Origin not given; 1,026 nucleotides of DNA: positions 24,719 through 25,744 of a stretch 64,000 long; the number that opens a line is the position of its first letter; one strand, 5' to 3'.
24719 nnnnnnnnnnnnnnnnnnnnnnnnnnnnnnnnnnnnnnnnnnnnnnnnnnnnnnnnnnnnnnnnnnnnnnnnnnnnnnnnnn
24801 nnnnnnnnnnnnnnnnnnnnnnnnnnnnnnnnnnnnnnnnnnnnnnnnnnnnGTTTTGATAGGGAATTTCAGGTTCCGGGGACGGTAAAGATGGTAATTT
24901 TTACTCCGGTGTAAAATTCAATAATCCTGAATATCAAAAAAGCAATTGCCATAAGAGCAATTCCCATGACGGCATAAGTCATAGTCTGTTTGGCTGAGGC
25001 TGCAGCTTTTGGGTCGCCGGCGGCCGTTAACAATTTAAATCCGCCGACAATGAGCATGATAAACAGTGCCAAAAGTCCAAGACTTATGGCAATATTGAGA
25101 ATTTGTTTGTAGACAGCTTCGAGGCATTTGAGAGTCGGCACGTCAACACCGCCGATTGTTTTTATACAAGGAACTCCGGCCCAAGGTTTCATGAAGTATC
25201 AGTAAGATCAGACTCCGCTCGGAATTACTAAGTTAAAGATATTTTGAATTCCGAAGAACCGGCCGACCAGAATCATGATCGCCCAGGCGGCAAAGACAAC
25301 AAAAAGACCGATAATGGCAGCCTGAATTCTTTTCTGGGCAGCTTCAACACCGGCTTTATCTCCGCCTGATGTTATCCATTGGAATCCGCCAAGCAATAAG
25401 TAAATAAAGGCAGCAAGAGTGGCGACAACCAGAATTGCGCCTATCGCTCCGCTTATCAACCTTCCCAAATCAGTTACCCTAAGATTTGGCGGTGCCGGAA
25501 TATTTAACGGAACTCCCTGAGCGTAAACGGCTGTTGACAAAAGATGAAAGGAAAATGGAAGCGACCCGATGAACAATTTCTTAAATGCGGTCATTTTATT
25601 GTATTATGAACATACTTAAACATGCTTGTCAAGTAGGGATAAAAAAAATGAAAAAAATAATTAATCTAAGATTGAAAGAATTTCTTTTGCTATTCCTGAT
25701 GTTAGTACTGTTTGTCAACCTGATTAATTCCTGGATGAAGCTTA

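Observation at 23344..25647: Minus-strand T4SS-like module: two tandem paralogous VirB2/TrbC-like pilin genes followed by a VirB6-like polytopic protein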

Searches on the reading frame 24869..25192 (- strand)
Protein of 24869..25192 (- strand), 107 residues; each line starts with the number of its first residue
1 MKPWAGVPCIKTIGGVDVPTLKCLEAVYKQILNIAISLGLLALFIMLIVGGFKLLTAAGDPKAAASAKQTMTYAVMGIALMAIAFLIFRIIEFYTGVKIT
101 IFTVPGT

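Call 4: search_protein_families(library=pfam, proteins=[window:24869-25192:-], max_evalue=1)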
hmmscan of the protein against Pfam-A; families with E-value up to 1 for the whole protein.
window:24869-25192:- (107 aa): 3 families
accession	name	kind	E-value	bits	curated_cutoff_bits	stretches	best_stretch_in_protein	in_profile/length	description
PF18895.5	T4SS_pilin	-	1.2e-08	35.3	26.6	1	27-90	8-70/71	Type IV secretion system pilin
PF25231.1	DUF7847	-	0.0055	16.5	28.7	1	31-95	92-154/252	Domain of unknown function (DUF7847)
PF04290.18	DctQ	-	0.0091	16.3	28.3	1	26-86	59-123/132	Tripartite ATP-independent periplasmic transporters, DctQ component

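Call 8: search_protein_families(library=ncbifam, proteins=[window:24869-25192:-], max_evalue=0.1)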
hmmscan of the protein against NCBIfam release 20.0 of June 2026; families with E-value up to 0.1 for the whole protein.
window:24869-25192:- (107 aa): 2 families
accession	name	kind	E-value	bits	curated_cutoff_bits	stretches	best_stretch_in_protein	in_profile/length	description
NF045849.1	ICE_MMCAP2_0565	equivalog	3.7e-06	26.5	40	1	27-91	12-76/80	Mbov_0395 family pilin-like conjugal transfer protein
NF004428.0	PRK05771.2-1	equivalog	0.046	11.8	766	1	29-99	485-550/680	V-type ATP synthase subunit I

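Call 66: search_solved_structures(query=A6, max_evalue=10, show_alignments=3)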
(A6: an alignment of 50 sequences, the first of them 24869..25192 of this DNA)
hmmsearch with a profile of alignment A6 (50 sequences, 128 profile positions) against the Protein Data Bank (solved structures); distinct sequences matched with E-value up to 10: 8.
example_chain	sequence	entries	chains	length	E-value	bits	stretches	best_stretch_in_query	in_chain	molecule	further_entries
7zm5_A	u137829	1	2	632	0.026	17.6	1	29-87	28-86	Attachment glycoprotein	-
8vu3_L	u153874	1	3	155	0.34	14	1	30-114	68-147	Photosystem I reaction center subunit XI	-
7unj_A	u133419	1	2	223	0.35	14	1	53-91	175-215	SP1-ZnPPaM designed chlorophyll dimer protein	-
7rmx_A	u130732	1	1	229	0.46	13.6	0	53-85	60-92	Tunable symmetric protein, D_3_212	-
9hnq_P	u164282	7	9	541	0.8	12.8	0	85-119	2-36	Mb25 | Megabody 25 | Outer membrane protein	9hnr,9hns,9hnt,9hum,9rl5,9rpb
9khh_A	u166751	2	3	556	0.94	12.6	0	85-119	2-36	MB52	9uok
8xfp_E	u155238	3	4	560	0.95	12.6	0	85-119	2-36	nanobody Nb52 | MB52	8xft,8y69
7rmy_A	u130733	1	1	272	1.2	12.2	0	69-91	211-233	De Novo designed tunable homodimer, D_3-337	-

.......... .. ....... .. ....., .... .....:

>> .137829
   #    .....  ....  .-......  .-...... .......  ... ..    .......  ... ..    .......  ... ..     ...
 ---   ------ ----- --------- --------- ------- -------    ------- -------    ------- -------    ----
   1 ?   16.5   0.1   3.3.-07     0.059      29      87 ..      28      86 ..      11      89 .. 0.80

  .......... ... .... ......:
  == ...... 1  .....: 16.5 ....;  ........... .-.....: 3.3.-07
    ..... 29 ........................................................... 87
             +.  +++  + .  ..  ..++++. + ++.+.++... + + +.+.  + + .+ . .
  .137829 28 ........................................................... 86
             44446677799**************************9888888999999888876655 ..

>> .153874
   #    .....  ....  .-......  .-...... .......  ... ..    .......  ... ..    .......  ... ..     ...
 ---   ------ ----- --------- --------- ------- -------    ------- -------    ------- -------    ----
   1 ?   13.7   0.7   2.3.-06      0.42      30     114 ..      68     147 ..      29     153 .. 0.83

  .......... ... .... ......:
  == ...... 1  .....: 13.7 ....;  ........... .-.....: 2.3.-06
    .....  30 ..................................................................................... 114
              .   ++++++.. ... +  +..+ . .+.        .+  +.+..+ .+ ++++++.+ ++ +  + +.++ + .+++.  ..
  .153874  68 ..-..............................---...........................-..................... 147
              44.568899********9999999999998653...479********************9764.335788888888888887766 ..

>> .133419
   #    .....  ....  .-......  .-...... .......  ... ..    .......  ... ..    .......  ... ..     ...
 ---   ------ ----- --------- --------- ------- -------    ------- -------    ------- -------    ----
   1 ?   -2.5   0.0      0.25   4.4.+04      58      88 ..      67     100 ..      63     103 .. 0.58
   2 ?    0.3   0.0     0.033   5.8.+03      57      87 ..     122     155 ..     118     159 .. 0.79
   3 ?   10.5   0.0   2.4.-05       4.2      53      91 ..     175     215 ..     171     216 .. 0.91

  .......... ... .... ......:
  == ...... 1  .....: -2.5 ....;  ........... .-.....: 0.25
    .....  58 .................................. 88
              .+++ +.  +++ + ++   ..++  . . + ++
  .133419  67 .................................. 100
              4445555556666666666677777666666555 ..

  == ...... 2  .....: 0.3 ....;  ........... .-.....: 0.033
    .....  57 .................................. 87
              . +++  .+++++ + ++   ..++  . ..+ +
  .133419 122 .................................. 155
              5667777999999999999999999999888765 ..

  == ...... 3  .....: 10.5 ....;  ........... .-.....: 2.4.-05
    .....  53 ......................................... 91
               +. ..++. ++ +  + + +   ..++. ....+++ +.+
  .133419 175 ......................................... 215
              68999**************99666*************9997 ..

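Call 67: search_protein_families(library=pfam, alignment_id=A6, max_evalue=0.01)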
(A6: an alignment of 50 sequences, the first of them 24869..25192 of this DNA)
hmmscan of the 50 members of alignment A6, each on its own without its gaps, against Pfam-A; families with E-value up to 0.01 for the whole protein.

A. member 1, window:24869-25192:- (107 aa): 3 families
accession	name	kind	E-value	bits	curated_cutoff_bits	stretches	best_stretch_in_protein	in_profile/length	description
PF18895.5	T4SS_pilin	-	1.2e-08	35.3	26.6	1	27-90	8-70/71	Type IV secretion system pilin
PF25231.1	DUF7847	-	0.0055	16.5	28.7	1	31-95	92-154/252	Domain of unknown function (DUF7847)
PF04290.18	DctQ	-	0.0091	16.3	28.3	0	26-86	59-123/132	Tripartite ATP-independent periplasmic transporters, DctQ component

B. families by the number of members that match (of 50 scanned): 17 families
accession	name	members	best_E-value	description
PF18895.5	T4SS_pilin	49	7.1e-12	Type IV secretion system pilin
PF04290.18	DctQ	3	3.3e-05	Tripartite ATP-independent periplasmic transporters, DctQ component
PF19607.4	DUF6112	3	0.00034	Family of unknown function (DUF6112)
PF04956.18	TrbC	3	0.00089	TrbC/VIRB2 pilin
PF02417.20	Chromate_transp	2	0.0014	Chromate transporter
PF06800.18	Sugar_transport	1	0.0016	Sugar transport protein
PF13520.12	AA_permease_2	1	0.0016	Amino acid permease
PF11862.13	DUF3382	1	0.0028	Domain of unknown function (DUF3382)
PF13347.12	MFS_2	1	0.0038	MFS/sugar transport protein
PF14264.12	Glucos_trans_II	1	0.0048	Glucosyl transferase GtrII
PF25231.1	DUF7847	1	0.0055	Domain of unknown function (DUF7847)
PF16983.11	MFS_MOT1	1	0.0055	Molybdate transporter of MFS superfamily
PF04515.18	Choline_transpo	1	0.007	Plasma-membrane choline transporter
PF02322.20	Cyt_bd_oxida_II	1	0.0088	Cytochrome bd terminal oxidase subunit II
PF04744.17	Monooxygenase_B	1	0.0089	Monooxygenase subunit B protein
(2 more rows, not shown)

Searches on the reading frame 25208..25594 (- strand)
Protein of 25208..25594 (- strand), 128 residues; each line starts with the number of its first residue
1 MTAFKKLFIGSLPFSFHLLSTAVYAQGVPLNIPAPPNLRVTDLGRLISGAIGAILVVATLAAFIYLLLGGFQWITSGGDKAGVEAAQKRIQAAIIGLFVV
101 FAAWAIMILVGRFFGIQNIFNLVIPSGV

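Call 4: search_protein_families(library=pfam, proteins=[window:25208-25594:-], max_evalue=1)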
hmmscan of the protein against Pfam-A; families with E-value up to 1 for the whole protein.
window:25208-25594:- (128 aa): 7 families
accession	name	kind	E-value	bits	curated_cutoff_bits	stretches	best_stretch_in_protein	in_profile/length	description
PF18895.5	T4SS_pilin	-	3.9e-07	30.5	26.6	1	43-107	5-68/71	Type IV secretion system pilin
PF09933.14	DUF2165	-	0.011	16.2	24.9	1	53-115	65-127/157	Predicted small integral membrane protein (DUF2165)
PF19865.4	DUF6338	-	0.18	11.8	26.5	1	48-110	37-102/205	Family of unknown function (DUF6338)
PF13190.11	PDGLE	-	0.24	11.7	27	0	37-66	74-99/102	PDGLE domain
PF03699.18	UPF0182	-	0.32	9.5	27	1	50-108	157-214/770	Uncharacterised protein family (UPF0182)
PF19517.4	DUF6050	-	0.33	11.7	27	0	106-128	43-65/116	Family of unknown function (DUF6050)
PF19747.4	DUF6234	-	0.39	11.5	27.5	1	43-108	4-68/129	Family of unknown function (DUF6234)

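Call 8: search_protein_families(library=ncbifam, proteins=[window:25208-25594:-], max_evalue=0.1)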
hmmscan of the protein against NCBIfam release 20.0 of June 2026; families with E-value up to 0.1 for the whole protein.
window:25208-25594:- (128 aa): 1 family
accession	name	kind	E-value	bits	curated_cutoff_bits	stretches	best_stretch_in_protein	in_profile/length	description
NF045849.1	ICE_MMCAP2_0565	equivalog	0.00013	21.6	40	1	42-110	8-76/80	Mbov_0395 family pilin-like conjugal transfer protein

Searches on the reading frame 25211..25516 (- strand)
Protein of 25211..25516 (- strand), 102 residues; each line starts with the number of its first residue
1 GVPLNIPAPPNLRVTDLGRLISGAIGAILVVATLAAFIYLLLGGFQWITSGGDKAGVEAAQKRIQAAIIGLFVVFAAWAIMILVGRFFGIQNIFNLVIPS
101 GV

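Call 77: predict_structure(alignment_id=A8)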
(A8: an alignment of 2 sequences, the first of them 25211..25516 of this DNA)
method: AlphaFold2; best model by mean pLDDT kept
length: 102 residues; sequences in the alignment: 2
mean_pLDDT: 72.7   pTM: 0.49
mean pLDDT of the five models: 72.7, 72.2, 68.2, 63.8, 61.8
residues with pLDDT >= 90: 1; 70-90: 65; 50-70: 24; < 50: 12
segments of 3 or more residues with pLDDT < 50: 1-3, 98-102
pLDDT, mean of each block of 10 residues (from residue 1): 55 62 80 87 86 83 86 83 65 49 36
secondary structure, 60 per line:
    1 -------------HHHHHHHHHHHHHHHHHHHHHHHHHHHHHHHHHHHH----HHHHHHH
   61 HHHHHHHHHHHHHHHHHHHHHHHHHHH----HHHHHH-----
elements in order: H14-49 H54-87 H92-97

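Call 79: fold_search(model_id=the predicted structure, library=pdb)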
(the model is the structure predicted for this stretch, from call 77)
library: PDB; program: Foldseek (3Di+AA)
matches with E <= 10: 150; with E <= 0.001: 0
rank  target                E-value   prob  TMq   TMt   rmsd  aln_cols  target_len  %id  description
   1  1urf_MODEL_1_A        1.2e+00  0.20  0.33  0.38   7.7        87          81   17  HR1b domain from PRK1 (released 2003-11-06)
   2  6s1k_E                2.0e+00  0.75  0.56  0.56   3.0        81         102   17  E. coli Core Signaling Unit, carrying QQQQ receptor mutation (released 2020-01-22)
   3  3epv_C                2.1e+00  0.84  0.50  0.48   2.7        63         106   14  X-ray Structure of the Metal-sensor CnrX in both the Apo- and Copper-bound Forms (released 2008-11-25)
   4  9a72_A                2.1e+00  0.80  0.52  0.20   2.4        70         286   20  Integrative model of YFMS-CHEW by crosslinking MS and deep learning (released 2024-09-18)
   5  4wwb                  2.1e+00  0.60  0.48  0.44   3.2        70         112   13  High-resolution structure of the Ni-bound form of the Y135F mutant of C. metallidurans CnrXs (released 2015-02-11)
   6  2y39                  2.3e+00  0.60  0.48  0.45   3.2        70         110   13  Ni-bound form of Cupriavidus metallidurans CH34 CnrXs (released 2011-03-30)
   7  2y3h_C                2.4e+00  0.57  0.47  0.45   3.3        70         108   13  E63Q mutant of Cupriavidus metallidurans CH34 CnrXs (released 2011-03-30)
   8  4h63_V                2.4e+00  0.41  0.50  0.45   4.4        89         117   15  Structure of the Schizosaccharomyces pombe Mediator head module (released 2012-10-31)
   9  9rxe_MODEL_1_A        2.4e+00  0.18  0.33  0.31   7.5        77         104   17  Solution structure of the HR1c domain of human PKN1 (released 2025-12-31)
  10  6csv_B                2.6e+00  0.38  0.43  0.49   3.8        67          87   15  The structure of the Cep63-Cep152 heterotetrameric complex (released 2019-03-27)
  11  7rra_A                2.6e+00  0.30  0.46  0.10   7.0        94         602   13  Cryo-EM Structure of Nanodisc reconstituted ABCD1 in inward open conformation (released 2022-01-19)
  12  3epv_A                2.8e+00  0.44  0.48  0.45   8.7        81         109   15  X-ray Structure of the Metal-sensor CnrX in both the Apo- and Copper-bound Forms (released 2008-11-25)
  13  5da9_A                2.8e+00  0.20  0.35  0.11   4.2        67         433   15  ATP-gamma-S bound Rad50 from Chaetomium thermophilum in complex with the Rad50-binding domain of Mre11 (released 2016-03-02)
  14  1l6t_MODEL_1_A        2.8e+00  0.18  0.33  0.41   6.9        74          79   19  STRUCTURE OF ALA24/ASP61 TO ASP24/ASN61 SUBSTITUTED SUBUNIT C OF ESCHERICHIA COLI ATP SYNTHASE (released 2002-07-24)
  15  6h2f_J                2.8e+00  0.16  0.32  0.12   7.0        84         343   17  Structure of the pre-pore AhlB of the tripartite alpha-pore forming toxin, AHL, from Aeromonas hydrophila. (released 2019-07-10)
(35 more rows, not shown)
